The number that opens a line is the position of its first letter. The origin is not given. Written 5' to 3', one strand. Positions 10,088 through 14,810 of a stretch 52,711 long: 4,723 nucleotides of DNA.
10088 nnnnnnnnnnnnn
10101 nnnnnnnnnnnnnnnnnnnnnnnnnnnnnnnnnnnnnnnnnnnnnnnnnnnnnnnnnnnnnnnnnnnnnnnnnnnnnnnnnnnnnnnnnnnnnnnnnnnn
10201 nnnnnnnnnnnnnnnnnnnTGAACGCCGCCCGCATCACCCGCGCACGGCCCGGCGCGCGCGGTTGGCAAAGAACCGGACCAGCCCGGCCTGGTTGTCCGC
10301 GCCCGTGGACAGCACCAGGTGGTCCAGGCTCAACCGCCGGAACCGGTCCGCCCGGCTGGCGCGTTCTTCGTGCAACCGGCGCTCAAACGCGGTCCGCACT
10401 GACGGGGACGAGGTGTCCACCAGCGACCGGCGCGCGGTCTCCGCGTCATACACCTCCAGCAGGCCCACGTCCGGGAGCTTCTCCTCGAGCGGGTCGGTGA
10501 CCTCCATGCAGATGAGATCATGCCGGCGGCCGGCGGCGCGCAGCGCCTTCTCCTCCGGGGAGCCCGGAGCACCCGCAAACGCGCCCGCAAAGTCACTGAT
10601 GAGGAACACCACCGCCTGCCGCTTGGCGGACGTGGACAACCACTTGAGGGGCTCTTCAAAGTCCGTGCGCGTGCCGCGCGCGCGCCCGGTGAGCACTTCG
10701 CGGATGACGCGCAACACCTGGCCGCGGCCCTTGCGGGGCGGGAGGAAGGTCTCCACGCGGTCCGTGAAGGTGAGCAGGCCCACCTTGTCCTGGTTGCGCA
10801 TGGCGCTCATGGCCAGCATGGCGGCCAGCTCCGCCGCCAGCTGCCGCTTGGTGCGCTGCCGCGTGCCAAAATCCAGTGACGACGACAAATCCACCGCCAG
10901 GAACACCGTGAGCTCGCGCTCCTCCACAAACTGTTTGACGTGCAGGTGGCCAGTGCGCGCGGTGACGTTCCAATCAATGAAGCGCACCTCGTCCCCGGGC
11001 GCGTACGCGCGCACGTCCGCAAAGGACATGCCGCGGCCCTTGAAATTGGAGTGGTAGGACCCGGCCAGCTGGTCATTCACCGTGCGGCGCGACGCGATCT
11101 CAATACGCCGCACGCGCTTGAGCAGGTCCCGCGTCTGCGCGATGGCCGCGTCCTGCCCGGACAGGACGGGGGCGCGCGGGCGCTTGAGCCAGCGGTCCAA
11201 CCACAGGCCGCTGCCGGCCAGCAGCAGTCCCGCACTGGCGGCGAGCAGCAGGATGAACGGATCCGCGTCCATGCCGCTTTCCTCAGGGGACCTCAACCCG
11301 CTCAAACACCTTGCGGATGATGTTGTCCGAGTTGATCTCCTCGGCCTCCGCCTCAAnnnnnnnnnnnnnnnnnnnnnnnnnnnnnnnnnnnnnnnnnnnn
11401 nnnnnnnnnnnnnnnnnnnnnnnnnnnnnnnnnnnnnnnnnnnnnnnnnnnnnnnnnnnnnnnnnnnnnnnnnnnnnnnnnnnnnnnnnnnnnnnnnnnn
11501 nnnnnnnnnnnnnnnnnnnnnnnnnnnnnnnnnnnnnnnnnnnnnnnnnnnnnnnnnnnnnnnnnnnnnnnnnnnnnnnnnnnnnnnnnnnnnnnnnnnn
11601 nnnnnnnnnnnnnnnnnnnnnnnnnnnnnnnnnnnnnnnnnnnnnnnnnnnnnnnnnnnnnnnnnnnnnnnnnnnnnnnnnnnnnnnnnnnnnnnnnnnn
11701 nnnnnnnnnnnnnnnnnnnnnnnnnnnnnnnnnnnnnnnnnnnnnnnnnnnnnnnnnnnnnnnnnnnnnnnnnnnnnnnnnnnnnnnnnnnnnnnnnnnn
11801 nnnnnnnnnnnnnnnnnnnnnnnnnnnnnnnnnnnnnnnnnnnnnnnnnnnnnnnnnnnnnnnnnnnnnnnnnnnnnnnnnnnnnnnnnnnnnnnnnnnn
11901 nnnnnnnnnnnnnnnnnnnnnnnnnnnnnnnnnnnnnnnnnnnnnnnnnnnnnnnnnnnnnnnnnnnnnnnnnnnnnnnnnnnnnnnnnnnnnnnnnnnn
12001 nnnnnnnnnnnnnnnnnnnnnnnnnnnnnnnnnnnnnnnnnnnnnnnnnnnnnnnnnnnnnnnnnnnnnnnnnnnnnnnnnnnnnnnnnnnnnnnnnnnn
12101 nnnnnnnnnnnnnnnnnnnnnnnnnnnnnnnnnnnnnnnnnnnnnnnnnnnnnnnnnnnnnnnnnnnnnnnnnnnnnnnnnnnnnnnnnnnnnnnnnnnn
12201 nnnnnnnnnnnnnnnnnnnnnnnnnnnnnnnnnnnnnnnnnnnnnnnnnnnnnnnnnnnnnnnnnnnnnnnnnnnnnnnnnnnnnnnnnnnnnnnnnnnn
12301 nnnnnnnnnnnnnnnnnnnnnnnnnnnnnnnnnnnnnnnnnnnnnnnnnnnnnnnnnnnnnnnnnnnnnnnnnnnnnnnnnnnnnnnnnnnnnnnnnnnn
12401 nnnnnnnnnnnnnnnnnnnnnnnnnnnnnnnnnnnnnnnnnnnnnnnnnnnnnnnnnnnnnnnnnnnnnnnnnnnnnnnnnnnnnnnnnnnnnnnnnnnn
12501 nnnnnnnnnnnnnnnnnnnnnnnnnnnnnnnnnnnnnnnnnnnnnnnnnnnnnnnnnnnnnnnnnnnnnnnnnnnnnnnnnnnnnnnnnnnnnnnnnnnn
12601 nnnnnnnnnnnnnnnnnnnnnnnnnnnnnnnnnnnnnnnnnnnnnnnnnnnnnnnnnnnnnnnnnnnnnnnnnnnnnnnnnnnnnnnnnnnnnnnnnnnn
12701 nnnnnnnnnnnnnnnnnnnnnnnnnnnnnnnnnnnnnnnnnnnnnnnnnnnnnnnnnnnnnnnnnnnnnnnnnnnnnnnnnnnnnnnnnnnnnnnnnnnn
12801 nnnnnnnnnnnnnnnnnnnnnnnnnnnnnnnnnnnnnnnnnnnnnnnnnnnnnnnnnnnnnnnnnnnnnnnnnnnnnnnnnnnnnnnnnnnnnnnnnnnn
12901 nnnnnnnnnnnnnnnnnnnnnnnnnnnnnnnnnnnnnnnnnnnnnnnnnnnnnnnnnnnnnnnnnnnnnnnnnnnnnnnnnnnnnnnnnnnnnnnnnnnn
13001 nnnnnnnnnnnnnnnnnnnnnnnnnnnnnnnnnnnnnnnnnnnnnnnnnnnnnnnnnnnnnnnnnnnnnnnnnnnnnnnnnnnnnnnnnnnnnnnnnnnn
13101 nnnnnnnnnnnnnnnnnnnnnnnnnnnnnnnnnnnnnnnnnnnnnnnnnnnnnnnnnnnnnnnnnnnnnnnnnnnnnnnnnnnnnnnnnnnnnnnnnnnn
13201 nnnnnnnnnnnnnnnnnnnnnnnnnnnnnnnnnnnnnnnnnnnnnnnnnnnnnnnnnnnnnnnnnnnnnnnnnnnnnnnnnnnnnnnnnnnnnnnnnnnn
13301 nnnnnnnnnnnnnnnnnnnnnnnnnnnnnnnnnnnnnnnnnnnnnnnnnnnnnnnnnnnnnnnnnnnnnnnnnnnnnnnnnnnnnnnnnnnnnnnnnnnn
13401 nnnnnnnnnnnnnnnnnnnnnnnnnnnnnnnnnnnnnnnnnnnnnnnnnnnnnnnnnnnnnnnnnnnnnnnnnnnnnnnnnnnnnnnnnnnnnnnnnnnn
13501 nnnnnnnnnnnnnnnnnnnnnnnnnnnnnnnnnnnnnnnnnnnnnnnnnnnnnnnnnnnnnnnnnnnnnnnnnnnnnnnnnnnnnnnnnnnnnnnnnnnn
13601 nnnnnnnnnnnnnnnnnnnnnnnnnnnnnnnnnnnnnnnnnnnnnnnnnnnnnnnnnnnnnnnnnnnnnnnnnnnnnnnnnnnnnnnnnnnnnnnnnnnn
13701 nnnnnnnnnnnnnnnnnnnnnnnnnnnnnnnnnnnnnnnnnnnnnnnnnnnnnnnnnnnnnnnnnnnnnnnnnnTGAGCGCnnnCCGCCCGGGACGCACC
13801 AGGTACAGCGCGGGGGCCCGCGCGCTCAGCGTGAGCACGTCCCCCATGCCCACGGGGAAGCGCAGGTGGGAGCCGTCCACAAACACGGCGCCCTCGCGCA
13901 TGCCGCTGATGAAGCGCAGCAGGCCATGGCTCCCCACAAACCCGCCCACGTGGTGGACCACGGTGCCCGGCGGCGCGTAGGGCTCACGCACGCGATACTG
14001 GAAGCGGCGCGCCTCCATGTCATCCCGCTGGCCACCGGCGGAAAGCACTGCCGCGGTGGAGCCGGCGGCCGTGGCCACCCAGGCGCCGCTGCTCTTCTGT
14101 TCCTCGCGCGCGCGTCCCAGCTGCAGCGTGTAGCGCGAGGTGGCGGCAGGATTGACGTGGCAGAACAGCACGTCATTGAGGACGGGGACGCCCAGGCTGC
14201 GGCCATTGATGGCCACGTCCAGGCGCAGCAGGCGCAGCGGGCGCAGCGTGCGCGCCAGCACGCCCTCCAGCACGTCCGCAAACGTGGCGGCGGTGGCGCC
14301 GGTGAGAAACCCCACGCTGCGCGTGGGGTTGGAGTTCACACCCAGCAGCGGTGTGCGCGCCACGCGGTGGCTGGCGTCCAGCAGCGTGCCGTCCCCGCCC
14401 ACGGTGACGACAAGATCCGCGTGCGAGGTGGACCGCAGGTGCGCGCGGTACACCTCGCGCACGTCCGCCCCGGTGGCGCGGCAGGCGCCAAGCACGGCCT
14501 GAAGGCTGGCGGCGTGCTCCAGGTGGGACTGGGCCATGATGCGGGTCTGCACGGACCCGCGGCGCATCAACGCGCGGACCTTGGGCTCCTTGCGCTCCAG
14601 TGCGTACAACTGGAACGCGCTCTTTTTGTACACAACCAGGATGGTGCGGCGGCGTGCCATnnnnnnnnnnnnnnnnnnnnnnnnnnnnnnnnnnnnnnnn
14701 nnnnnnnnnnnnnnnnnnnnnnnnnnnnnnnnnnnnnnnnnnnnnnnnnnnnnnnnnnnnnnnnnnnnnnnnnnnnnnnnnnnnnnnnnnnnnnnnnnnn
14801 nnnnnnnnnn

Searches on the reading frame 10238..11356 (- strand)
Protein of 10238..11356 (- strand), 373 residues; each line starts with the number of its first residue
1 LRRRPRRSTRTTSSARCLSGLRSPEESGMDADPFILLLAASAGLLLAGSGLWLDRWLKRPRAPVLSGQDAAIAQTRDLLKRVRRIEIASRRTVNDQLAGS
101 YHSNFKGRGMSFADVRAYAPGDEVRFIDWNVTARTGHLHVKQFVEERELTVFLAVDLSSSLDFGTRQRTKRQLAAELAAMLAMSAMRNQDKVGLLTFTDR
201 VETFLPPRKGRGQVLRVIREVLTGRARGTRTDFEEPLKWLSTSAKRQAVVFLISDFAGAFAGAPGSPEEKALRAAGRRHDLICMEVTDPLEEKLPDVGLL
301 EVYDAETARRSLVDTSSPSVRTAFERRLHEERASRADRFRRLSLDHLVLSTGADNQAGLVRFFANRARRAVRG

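Call 53: search_protein_families(library=pfam, proteins=[window:10238-11356:-], max_evalue=0.0001)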
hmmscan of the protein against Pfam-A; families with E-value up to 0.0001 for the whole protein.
window:10238-11356:- (373 aa): 3 families
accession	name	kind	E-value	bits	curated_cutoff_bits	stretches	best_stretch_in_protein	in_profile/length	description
PF01882.25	DUF58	-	2.6e-71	239.7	23.4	1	114-333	1-215/216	Protein of unknown function DUF58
PF13519.12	VWA_2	-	6e-14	53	27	1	152-256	2-106/107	von Willebrand factor type A domain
PF25045.1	vWA_Ro60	-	7.8e-05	23.1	27.7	0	152-253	3-98/165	Ro60 vWA domain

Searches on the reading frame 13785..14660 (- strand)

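Call 53: search_protein_families(library=pfam, proteins=[window:13785-14660:-], max_evalue=0.0001)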
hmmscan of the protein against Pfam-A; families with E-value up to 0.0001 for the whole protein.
window:13785-14660:- (292 aa): 1 family
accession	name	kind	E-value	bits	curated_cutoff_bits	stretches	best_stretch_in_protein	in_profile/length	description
PF01513.26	NAD_kinase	-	1.4e-11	45.3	25.5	1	40-136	34-127/130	ATP-NAD kinase N-terminal domain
